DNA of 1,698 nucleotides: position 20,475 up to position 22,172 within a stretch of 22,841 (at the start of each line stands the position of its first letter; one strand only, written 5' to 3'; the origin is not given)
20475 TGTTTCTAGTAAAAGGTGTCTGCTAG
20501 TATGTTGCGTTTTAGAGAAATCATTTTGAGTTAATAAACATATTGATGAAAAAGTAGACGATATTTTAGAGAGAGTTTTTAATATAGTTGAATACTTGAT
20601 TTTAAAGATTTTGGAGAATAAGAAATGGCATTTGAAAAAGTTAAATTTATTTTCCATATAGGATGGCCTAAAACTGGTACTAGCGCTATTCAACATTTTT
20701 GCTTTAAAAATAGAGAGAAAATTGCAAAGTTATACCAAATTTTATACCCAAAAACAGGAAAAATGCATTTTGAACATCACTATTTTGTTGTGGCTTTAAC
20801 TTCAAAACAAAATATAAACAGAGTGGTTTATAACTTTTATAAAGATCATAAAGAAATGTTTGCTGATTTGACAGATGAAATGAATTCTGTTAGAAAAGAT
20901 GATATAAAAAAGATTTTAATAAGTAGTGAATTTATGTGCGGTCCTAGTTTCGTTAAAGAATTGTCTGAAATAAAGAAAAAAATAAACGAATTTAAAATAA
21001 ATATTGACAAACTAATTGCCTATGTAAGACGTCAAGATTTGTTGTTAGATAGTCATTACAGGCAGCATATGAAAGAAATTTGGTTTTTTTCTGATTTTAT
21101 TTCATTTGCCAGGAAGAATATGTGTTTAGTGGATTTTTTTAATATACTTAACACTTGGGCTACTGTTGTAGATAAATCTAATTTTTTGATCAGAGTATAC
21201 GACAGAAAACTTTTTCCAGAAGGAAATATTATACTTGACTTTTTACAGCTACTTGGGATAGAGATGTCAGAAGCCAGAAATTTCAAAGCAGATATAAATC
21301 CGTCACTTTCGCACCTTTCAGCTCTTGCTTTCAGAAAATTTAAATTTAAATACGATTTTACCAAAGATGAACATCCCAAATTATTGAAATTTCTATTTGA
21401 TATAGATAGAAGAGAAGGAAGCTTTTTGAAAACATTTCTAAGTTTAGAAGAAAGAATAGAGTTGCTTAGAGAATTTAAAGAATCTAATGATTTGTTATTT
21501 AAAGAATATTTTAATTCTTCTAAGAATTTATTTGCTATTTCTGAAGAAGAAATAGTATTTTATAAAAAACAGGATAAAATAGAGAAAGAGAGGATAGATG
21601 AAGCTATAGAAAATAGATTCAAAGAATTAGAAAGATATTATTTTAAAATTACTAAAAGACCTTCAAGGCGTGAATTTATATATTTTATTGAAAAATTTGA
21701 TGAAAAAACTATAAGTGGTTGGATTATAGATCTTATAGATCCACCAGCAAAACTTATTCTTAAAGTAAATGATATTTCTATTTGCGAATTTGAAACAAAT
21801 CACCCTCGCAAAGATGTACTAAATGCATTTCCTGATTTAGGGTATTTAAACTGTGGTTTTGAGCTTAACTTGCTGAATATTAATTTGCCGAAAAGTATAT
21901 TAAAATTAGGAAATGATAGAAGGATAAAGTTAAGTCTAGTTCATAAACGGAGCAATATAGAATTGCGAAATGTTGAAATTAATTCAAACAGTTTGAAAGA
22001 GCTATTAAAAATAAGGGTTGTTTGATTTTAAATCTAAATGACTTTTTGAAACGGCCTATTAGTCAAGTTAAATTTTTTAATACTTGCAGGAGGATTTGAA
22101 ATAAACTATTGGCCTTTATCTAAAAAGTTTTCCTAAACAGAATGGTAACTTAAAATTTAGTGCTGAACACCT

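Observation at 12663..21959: One ~80-100-aa module occurs five times, fused to two glycosyltransferases and both sulfotransferases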

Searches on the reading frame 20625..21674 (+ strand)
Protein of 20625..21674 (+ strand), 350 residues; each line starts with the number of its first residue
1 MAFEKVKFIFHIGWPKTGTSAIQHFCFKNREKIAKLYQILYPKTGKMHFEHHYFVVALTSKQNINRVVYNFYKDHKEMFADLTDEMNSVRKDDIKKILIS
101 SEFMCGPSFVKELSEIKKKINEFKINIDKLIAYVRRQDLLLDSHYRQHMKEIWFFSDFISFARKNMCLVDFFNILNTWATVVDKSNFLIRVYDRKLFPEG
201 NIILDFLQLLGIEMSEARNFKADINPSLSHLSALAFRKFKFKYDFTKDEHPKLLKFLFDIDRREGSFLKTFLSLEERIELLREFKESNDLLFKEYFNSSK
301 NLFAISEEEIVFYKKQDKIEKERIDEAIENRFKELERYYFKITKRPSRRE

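Call 81: search_solved_structures(query=window:20625-21674:+, max_evalue=1, show_alignments=1)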
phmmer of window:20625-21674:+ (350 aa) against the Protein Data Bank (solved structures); distinct sequences matched with E-value up to 1: 2.
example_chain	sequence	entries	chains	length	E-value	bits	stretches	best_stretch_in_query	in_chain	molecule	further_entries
6htl_A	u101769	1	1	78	0.32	13.5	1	76-148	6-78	Phosphoprotein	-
8g0p_B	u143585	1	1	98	0.51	12.9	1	73-147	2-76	Kinetochore protein Nuf2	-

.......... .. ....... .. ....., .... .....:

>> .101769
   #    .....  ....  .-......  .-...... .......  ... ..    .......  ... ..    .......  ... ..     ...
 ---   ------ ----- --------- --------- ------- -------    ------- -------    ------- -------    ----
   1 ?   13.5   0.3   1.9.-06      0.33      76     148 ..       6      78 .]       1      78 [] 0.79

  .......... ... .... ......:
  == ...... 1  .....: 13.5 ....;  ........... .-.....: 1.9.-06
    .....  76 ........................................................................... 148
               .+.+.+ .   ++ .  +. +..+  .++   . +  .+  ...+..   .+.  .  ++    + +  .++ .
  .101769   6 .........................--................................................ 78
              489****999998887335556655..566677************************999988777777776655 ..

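Call 99: search_solved_structures(query=A6, max_evalue=10, show_alignments=2)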
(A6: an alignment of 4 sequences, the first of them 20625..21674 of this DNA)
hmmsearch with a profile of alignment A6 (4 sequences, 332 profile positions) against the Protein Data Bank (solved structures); distinct sequences matched with E-value up to 10: 3.
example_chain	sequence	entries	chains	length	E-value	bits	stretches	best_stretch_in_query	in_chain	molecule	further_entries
6kmu_D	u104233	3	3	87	0.73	12.7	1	139-183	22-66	Caspase-4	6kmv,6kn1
6kmu_B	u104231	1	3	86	0.73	12.7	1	139-183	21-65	Caspase-4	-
6kmv_g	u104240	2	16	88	0.73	12.7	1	139-183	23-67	Caspase-4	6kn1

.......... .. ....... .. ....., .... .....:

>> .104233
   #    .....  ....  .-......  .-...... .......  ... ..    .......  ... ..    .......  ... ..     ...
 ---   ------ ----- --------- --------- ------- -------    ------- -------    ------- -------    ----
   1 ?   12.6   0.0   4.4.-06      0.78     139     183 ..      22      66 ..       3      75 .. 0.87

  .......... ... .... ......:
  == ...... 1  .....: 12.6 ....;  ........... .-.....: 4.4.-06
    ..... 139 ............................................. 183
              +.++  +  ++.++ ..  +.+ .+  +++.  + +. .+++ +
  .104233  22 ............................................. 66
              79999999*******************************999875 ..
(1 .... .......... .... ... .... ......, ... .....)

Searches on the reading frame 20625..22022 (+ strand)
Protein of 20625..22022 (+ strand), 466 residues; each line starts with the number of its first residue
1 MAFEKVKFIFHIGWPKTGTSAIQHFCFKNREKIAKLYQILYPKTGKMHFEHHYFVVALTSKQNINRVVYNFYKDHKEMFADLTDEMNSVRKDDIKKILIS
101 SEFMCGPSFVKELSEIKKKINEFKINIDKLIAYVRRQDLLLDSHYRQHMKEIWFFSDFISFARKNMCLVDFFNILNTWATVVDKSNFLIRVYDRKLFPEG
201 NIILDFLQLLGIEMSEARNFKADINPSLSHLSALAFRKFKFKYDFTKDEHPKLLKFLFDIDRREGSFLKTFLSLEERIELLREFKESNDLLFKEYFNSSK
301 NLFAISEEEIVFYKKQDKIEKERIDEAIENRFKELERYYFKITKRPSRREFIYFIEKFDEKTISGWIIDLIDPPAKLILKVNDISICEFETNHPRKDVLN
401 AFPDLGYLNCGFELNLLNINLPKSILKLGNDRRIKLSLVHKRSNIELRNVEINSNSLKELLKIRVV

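Call 4: search_protein_families(library=pfam, proteins=[window:20625-22022:+], max_evalue=0.1)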
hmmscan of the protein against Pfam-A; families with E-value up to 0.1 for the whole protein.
window:20625-22022:+ (466 aa): 3 families
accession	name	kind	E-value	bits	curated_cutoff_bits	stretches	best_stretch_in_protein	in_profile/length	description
PF22185.1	AF_0924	-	0.035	14.5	27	1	254-318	53-113/117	Uncharacterized protein AF_0924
PF01467.32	CTP_transf_like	-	0.04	14.6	21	0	269-366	42-128/133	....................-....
PF02543.21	Carbam_trans_N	-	0.063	13.1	24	1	131-187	119-175/346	Carbamoyltransferase N-terminus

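Call 33: search_protein_families(library=ncbifam, proteins=[window:20625-22022:+], max_evalue=0.01)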
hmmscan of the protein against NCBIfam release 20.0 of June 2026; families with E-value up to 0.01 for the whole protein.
window:20625-22022:+ (466 aa): 0 families
